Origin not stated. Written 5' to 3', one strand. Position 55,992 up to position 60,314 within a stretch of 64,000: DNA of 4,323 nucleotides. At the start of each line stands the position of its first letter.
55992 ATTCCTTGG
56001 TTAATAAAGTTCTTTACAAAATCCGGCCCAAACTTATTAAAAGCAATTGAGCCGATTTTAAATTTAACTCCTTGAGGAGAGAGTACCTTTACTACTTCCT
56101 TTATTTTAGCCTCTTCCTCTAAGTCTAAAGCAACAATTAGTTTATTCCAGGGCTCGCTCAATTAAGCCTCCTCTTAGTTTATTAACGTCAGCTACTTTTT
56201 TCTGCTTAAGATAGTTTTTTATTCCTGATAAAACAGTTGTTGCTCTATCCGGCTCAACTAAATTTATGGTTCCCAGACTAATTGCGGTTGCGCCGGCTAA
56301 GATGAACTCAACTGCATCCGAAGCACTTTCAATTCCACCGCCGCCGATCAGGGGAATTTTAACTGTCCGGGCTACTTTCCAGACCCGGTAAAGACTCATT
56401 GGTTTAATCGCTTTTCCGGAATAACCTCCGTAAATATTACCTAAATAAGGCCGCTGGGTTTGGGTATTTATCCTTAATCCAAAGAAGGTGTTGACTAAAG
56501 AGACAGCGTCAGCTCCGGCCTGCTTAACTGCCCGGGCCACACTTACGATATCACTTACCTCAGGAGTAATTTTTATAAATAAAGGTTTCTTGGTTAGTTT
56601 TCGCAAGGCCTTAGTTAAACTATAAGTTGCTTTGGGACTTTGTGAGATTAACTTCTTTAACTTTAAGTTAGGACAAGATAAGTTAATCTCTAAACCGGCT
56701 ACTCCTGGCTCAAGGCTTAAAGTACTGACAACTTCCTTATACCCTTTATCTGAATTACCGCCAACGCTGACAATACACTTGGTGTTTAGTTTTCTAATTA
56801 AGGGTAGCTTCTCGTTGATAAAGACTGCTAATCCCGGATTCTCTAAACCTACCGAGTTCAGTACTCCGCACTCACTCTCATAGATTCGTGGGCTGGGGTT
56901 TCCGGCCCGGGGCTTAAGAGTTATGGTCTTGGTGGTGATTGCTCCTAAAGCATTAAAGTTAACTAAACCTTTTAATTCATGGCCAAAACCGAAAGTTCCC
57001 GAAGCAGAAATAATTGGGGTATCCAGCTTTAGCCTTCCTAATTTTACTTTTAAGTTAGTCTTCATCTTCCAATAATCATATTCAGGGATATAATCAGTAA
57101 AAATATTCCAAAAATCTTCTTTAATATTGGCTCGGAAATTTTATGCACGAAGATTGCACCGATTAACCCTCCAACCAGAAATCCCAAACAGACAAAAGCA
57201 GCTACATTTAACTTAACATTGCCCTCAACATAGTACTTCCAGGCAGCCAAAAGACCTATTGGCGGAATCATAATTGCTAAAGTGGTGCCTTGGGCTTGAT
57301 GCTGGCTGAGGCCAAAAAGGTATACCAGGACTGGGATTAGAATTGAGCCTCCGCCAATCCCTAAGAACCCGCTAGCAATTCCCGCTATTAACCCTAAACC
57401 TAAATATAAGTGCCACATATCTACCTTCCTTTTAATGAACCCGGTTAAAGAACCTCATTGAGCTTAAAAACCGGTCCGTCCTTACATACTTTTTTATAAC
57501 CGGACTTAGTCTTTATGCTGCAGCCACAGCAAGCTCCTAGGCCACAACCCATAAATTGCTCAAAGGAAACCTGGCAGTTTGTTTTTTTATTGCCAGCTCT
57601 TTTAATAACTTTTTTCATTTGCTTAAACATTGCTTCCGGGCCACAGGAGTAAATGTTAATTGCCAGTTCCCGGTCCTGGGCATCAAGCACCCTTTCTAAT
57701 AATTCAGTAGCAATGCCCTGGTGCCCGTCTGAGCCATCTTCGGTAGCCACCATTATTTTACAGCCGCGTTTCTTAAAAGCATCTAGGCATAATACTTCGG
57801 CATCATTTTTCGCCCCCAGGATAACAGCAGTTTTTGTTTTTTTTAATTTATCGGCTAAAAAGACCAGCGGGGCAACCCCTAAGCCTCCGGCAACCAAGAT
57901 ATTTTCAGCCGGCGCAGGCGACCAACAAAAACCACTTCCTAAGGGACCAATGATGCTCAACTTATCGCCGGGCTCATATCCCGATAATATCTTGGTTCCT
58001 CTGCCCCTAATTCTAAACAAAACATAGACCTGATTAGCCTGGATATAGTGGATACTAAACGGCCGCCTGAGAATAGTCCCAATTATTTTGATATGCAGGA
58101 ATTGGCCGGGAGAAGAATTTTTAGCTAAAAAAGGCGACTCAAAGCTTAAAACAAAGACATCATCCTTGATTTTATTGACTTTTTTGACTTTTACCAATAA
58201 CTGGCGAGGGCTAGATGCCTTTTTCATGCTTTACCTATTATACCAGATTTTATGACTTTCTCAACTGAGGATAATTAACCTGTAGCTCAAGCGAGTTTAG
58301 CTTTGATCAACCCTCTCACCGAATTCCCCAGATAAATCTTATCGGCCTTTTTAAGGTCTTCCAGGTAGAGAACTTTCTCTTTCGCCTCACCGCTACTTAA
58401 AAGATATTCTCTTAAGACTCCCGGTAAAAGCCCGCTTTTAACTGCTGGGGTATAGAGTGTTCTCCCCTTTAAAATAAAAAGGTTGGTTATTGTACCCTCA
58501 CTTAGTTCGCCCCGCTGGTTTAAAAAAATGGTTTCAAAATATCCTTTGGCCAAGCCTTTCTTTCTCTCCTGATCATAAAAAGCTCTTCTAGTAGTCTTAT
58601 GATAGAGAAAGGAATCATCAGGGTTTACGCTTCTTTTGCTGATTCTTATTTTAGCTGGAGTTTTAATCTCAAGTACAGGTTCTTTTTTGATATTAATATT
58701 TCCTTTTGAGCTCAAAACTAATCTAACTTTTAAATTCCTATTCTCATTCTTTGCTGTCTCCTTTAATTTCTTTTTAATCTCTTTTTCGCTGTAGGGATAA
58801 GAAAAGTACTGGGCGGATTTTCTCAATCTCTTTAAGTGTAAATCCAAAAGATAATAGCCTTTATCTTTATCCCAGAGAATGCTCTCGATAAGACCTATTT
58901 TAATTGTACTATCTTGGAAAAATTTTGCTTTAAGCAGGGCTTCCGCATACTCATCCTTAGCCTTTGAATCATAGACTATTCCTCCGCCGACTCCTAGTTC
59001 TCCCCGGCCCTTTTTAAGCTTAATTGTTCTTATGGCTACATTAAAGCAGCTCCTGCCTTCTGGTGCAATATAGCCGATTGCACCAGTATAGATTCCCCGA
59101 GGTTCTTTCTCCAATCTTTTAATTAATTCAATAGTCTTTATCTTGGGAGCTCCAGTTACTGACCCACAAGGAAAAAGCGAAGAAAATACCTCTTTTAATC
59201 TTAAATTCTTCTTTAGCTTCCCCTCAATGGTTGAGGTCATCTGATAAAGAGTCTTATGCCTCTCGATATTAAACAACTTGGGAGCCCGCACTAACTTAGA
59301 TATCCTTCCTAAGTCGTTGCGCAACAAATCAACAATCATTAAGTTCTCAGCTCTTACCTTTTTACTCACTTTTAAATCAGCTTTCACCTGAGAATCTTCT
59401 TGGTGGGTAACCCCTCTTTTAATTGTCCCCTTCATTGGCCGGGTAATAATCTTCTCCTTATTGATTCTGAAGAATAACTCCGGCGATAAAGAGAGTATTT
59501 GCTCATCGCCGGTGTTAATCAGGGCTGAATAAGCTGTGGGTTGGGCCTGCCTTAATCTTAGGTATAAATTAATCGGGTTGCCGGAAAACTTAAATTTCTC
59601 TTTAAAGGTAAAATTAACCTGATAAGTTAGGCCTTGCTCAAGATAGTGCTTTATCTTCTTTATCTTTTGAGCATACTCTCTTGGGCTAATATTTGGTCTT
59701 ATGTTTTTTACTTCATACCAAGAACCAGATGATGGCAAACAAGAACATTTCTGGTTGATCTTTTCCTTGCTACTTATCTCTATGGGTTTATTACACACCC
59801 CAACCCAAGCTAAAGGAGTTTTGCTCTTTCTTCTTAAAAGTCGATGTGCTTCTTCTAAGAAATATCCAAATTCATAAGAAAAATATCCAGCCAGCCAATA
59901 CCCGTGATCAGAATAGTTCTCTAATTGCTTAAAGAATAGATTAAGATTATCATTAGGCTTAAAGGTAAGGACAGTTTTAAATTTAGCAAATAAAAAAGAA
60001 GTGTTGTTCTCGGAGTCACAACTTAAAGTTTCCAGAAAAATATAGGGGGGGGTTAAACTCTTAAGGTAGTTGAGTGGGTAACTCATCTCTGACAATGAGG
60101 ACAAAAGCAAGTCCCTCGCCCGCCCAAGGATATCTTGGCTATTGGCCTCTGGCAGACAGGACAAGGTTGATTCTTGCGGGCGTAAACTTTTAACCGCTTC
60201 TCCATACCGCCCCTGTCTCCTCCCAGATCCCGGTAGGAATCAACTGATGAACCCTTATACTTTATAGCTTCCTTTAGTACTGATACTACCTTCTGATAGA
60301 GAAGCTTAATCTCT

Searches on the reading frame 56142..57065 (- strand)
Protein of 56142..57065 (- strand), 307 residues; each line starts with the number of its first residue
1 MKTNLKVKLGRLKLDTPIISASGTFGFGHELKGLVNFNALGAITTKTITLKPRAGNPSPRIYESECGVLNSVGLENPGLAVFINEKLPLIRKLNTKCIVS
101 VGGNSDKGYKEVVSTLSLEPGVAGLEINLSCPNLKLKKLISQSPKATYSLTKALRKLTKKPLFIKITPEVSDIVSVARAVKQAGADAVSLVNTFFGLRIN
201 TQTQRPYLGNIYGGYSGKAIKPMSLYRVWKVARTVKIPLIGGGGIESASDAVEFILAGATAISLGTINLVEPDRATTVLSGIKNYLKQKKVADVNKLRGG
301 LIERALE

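Call 64: search_protein_families(library=pfam, proteins=[window:56142-57065:-], max_evalue=0.00001)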
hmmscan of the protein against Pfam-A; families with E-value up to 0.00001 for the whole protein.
window:56142-57065:- (307 aa): 1 family
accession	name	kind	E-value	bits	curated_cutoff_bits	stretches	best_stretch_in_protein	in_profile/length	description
PF01180.27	DHO_dh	-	1e-67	228.8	27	1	5-285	2-290/291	Dihydroorotate dehydrogenase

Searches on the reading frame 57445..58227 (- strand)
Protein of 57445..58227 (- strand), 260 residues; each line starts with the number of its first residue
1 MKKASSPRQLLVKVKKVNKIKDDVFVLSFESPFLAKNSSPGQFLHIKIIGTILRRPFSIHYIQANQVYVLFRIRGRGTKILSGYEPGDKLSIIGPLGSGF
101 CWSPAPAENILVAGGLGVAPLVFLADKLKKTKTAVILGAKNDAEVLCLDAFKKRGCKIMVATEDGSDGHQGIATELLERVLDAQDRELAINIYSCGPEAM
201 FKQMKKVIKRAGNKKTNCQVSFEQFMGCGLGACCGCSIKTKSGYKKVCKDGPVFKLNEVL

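Call 64: search_protein_families(library=pfam, proteins=[window:57445-58227:-], max_evalue=0.00001)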
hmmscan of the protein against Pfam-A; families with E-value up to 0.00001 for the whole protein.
window:57445-58227:- (260 aa): 1 family
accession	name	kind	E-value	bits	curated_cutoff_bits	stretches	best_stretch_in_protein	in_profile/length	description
PF10418.14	DHODB_Fe-S_bind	-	5.5e-15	55.3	23.9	1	223-259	1-40/41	Iron-sulfur cluster binding domain of dihydroorotate dehydrogenase B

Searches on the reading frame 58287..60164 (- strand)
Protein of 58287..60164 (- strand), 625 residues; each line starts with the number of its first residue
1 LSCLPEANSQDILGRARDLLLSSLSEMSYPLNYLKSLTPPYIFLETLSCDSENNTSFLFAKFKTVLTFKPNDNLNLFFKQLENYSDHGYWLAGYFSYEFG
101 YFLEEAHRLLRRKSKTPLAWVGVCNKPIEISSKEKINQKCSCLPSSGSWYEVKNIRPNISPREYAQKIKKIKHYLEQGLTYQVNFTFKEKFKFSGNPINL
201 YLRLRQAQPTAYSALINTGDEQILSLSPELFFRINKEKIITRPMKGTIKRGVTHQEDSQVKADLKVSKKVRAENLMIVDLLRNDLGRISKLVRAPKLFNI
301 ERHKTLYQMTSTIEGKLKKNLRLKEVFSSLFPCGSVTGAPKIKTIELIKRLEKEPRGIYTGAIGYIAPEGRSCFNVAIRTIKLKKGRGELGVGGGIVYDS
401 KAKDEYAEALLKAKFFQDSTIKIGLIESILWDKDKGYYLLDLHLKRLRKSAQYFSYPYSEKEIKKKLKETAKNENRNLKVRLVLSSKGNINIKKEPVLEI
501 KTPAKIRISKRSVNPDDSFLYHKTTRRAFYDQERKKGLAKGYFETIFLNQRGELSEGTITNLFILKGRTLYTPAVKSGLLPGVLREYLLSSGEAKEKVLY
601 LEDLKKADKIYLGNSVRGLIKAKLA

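Call 64: search_protein_families(library=pfam, proteins=[window:58287-60164:-], max_evalue=0.00001)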
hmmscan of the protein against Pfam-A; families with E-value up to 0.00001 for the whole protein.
window:58287-60164:- (625 aa): 2 families
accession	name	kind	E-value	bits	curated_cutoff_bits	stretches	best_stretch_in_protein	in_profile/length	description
PF00425.24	Chorismate_bind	-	6.7e-84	281.9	27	1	162-412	3-257/257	chorismate binding enzyme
PF01063.24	Aminotran_4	-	2.1e-45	155.7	28.5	1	424-621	1-219/223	Amino-transferase class IV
